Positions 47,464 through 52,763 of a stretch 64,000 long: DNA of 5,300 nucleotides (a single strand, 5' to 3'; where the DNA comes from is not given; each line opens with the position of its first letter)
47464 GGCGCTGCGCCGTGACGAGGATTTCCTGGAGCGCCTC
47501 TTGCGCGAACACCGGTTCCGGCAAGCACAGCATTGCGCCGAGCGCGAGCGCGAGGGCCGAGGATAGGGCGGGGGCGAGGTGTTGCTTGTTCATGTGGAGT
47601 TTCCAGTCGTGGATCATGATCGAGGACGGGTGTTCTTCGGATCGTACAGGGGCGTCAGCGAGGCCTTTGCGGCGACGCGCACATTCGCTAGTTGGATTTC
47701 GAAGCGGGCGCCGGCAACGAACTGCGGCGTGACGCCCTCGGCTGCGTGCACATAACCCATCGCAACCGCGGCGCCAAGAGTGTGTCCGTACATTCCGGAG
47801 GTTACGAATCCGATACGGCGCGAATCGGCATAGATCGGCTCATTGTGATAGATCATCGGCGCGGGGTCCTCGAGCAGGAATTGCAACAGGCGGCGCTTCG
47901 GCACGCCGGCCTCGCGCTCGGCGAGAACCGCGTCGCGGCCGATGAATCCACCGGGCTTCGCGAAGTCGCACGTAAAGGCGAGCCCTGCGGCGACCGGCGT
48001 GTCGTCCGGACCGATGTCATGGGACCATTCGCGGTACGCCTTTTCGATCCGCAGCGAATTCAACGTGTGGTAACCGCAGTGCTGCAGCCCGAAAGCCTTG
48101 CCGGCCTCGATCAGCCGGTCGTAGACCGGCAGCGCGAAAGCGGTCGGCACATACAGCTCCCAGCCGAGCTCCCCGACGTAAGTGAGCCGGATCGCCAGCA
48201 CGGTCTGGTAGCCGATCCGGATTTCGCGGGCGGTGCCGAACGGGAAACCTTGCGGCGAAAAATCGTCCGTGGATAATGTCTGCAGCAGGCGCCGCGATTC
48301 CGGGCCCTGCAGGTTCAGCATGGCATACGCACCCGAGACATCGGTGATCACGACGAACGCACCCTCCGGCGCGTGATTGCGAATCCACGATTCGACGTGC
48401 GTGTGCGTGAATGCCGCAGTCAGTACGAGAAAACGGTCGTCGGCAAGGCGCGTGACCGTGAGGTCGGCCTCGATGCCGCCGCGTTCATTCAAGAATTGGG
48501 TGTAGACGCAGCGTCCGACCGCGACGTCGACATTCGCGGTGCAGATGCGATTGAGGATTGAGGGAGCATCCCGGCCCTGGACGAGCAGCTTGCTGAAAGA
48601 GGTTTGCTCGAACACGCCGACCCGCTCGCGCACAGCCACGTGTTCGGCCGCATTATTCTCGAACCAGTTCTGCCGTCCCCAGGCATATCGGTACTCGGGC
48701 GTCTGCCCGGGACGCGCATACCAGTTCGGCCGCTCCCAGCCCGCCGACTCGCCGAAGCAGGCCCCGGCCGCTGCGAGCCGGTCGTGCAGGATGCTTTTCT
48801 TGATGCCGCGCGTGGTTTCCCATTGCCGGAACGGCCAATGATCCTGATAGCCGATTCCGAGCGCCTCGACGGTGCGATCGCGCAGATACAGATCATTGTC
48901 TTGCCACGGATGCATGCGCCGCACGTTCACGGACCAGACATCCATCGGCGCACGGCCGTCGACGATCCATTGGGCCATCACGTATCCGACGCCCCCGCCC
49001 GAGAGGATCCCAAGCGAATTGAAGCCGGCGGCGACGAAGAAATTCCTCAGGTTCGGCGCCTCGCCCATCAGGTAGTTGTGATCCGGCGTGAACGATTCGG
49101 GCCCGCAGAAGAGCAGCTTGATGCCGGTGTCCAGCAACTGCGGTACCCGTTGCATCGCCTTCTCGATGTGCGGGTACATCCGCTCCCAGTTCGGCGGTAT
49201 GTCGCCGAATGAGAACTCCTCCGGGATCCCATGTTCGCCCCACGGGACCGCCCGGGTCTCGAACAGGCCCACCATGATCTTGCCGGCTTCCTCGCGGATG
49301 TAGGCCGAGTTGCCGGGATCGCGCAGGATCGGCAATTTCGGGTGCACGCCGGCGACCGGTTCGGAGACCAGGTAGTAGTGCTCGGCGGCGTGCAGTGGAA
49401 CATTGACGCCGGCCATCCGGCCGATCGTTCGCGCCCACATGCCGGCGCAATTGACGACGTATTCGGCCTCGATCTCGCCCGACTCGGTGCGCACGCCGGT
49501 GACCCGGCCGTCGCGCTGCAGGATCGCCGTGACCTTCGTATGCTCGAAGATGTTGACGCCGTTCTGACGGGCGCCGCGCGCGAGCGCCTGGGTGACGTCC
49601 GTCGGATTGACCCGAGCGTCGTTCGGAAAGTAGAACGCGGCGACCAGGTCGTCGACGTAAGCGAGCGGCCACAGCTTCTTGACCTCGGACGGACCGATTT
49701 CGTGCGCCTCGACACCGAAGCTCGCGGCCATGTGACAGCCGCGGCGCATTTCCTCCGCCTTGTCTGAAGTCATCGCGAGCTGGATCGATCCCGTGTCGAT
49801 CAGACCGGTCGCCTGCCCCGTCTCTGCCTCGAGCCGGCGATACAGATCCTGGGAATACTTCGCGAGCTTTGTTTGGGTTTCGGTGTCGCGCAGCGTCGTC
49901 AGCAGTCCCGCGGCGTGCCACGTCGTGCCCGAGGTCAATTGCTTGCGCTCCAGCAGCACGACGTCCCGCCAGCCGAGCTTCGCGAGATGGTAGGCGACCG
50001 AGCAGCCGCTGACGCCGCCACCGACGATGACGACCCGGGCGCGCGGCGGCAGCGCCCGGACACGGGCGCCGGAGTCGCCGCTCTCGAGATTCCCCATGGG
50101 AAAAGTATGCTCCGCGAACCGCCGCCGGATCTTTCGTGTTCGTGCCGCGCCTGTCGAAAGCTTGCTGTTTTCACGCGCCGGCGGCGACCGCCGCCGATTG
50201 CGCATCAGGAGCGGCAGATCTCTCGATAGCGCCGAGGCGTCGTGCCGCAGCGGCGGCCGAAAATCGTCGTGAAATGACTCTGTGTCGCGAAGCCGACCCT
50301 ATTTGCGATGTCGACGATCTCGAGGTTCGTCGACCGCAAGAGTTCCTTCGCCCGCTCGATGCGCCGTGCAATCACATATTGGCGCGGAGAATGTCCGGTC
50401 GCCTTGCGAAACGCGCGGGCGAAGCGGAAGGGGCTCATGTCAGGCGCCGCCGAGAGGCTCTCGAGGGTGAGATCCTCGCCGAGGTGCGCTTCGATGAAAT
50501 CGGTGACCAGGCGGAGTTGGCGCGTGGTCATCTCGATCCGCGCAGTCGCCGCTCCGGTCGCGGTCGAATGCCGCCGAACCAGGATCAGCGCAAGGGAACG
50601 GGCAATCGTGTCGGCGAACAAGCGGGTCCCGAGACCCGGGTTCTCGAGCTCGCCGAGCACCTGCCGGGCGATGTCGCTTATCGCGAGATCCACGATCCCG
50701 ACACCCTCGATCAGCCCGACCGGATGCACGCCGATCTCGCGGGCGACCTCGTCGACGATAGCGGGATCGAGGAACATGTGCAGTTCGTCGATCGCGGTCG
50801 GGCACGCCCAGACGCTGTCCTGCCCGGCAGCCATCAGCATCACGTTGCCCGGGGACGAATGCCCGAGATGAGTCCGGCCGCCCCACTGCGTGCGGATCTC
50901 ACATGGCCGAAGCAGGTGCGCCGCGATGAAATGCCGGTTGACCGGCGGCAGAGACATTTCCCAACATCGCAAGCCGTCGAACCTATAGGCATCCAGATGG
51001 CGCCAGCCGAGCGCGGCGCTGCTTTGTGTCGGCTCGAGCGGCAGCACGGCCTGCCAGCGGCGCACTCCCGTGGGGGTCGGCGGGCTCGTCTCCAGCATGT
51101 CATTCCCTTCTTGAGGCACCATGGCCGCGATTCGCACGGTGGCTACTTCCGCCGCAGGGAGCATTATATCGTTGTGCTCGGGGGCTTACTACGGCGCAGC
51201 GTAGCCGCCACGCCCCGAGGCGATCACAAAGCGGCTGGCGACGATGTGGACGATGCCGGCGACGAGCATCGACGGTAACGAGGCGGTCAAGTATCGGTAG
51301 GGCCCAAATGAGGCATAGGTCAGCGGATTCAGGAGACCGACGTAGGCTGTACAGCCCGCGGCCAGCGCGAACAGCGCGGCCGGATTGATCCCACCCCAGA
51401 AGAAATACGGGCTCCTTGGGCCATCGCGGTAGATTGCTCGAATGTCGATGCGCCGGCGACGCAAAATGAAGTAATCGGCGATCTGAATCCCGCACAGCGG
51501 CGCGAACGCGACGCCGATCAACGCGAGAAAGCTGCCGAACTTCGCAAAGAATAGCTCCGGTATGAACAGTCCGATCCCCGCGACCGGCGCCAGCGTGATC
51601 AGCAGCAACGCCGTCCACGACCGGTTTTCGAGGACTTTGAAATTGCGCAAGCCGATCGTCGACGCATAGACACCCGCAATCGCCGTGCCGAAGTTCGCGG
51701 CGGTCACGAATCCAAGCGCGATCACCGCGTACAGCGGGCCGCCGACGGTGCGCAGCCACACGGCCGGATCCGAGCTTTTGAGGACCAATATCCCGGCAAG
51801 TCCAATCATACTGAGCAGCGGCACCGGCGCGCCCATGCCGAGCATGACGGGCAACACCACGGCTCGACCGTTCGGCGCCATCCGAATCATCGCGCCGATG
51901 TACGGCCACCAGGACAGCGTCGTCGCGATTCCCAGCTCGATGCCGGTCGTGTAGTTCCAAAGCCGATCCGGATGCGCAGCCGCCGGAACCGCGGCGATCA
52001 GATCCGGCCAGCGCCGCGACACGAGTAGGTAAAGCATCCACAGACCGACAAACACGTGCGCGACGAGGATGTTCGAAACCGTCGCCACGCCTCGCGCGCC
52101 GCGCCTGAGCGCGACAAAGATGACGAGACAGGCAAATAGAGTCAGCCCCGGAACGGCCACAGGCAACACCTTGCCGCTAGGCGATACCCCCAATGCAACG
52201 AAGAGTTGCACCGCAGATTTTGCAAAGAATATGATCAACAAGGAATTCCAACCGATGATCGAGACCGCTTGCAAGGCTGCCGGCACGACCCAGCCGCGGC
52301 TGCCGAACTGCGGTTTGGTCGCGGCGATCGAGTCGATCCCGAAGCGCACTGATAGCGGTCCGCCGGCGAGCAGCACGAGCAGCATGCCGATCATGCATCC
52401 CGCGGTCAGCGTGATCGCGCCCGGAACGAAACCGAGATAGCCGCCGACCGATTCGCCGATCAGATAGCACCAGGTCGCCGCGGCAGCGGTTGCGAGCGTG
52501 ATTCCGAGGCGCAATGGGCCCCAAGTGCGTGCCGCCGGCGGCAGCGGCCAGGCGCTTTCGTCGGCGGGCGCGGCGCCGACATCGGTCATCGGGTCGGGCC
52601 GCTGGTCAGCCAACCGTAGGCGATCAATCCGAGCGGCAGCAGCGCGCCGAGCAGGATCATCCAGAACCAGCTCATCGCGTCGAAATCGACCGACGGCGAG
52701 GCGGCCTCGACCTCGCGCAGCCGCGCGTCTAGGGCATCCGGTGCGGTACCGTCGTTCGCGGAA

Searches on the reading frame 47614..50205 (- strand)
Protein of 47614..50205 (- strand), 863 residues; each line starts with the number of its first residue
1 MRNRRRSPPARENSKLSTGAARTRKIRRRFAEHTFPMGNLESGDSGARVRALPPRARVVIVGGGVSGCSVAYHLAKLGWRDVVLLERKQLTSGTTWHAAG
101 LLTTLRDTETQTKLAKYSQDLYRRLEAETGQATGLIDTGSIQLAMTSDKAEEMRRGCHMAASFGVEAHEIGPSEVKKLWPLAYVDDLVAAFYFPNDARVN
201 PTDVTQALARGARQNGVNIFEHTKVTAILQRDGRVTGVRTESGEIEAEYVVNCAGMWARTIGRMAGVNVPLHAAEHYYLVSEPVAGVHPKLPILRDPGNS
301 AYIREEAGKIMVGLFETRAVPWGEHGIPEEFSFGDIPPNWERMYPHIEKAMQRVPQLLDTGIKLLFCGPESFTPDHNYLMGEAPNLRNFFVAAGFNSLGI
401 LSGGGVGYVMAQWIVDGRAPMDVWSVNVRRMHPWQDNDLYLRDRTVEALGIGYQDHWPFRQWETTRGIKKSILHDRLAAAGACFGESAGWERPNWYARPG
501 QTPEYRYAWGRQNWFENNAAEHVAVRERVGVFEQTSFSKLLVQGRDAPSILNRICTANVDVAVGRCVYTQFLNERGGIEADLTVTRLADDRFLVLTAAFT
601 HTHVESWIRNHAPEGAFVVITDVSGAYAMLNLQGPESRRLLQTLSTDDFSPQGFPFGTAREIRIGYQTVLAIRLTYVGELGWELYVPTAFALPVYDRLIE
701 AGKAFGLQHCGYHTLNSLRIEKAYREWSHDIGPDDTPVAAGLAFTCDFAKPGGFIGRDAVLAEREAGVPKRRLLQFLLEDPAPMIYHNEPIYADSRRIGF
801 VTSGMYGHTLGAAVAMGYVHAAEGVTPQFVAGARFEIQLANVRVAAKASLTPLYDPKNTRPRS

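Call 35: search_protein_families(library=pfam, proteins=[window:47614-50205:-], max_evalue=0.001)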
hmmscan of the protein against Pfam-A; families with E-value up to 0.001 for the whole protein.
window:47614-50205:- (863 aa): 16 families
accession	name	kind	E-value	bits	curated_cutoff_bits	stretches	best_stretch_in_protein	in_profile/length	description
PF01571.26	GCV_T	-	4.4e-79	265.8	25.6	1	473-744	1-254/255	Aminomethyltransferase folate-binding domain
PF01266.30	DAO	-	1.1e-77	262.4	27.9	1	57-413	1-353/353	FAD dependent oxidoreductase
PF08669.17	GCV_T_C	-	3.5e-22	78.5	25.9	1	771-855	1-80/80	Glycine cleavage T-protein C-terminal barrel domain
PF16350.10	FAO_M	-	1.4e-14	54.4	27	1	416-471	1-56/56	FAD dependent oxidoreductase central domain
PF07992.20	Pyr_redox_2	-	5.7e-11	42.8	26.1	1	48-88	135-174/291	Pyridine nucleotide-disulphide oxidoreductase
PF00890.30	FAD_binding_2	-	2.9e-10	40.4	20.4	1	58-243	2-186/414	FAD binding domain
PF01494.25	FAD_binding_3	-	1.8e-09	37.7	22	1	56-268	2-170/349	FAD binding domain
PF00070.33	Pyr_redox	-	6.5e-09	36.6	22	0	57-88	1-31/82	Pyridine nucleotide-disulphide oxidoreductase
PF04820.20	Trp_halogenase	-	2.2e-08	33.8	21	1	202-263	158-220/458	Tryptophan halogenase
PF12831.13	FAD_oxidored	-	1.2e-07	31.8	27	1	58-255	2-145/416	FAD dependent oxidoreductase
PF13738.12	Pyr_redox_3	-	1.4e-07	31.5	30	0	198-259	77-137/305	Pyridine nucleotide-disulphide oxidoreductase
PF04268.17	SoxG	-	1.4e-06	28.9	21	1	583-692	34-140/152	Sarcosine oxidase, gamma subunit family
PF01946.23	Thi4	-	9.2e-06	25.5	26.2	0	57-98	19-60/235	Thi4 family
PF13450.12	NAD_binding_8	-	2.2e-05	25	21.9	1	60-93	1-33/68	NAD(P)-binding Rossmann-like domain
PF03486.20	HI0933_like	-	0.00014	21.9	50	0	200-255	107-163/244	HI0933-like protein Rossmann domain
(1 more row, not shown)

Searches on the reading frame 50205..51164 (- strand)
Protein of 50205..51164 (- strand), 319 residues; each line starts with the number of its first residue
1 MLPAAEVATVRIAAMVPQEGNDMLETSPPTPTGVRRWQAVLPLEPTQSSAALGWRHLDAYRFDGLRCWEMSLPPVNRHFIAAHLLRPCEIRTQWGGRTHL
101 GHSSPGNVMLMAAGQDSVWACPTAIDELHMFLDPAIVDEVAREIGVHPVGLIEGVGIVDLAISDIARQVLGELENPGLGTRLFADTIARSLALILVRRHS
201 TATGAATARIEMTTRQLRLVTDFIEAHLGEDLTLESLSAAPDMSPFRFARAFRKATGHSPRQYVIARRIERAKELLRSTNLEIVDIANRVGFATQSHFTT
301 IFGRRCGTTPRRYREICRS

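Call 36: search_protein_families(library=pfam, proteins=[window:50205-51164:-], max_evalue=0.001)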
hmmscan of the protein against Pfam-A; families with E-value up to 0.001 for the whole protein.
window:50205-51164:- (319 aa): 2 families
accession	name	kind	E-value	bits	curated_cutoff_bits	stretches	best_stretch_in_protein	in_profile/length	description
PF12833.13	HTH_18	-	1.7e-22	80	33.6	1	239-315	3-79/80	Helix-turn-helix domain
PF00165.29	HTH_AraC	-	3.3e-17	62.6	26.6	2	276-314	1-41/42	Bacterial regulatory helix-turn-helix proteins, AraC family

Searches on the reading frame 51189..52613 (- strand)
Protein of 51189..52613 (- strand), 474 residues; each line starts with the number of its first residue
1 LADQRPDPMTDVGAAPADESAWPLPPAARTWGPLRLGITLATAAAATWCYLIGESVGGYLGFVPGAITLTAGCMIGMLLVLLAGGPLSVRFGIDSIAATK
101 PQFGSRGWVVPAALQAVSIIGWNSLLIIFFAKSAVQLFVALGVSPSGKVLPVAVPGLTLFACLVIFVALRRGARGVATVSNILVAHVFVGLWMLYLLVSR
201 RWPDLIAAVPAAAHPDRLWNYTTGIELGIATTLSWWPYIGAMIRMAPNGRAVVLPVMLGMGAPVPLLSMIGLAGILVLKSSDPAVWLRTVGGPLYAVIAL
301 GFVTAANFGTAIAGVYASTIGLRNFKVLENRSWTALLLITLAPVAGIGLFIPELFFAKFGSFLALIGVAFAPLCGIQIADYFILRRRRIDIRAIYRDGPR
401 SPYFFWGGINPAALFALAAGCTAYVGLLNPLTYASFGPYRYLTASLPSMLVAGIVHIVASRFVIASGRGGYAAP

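Call 36: search_protein_families(library=pfam, proteins=[window:51189-52613:-], max_evalue=0.001)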
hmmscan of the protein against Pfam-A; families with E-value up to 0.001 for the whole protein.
window:51189-52613:- (474 aa): 1 family
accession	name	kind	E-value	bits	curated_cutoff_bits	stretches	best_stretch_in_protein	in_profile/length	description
PF02133.21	Transp_cyt_pur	-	5.9e-16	58.8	23.5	1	23-430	1-419/440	Permease for cytosine/purines, uracil, thiamine, allantoin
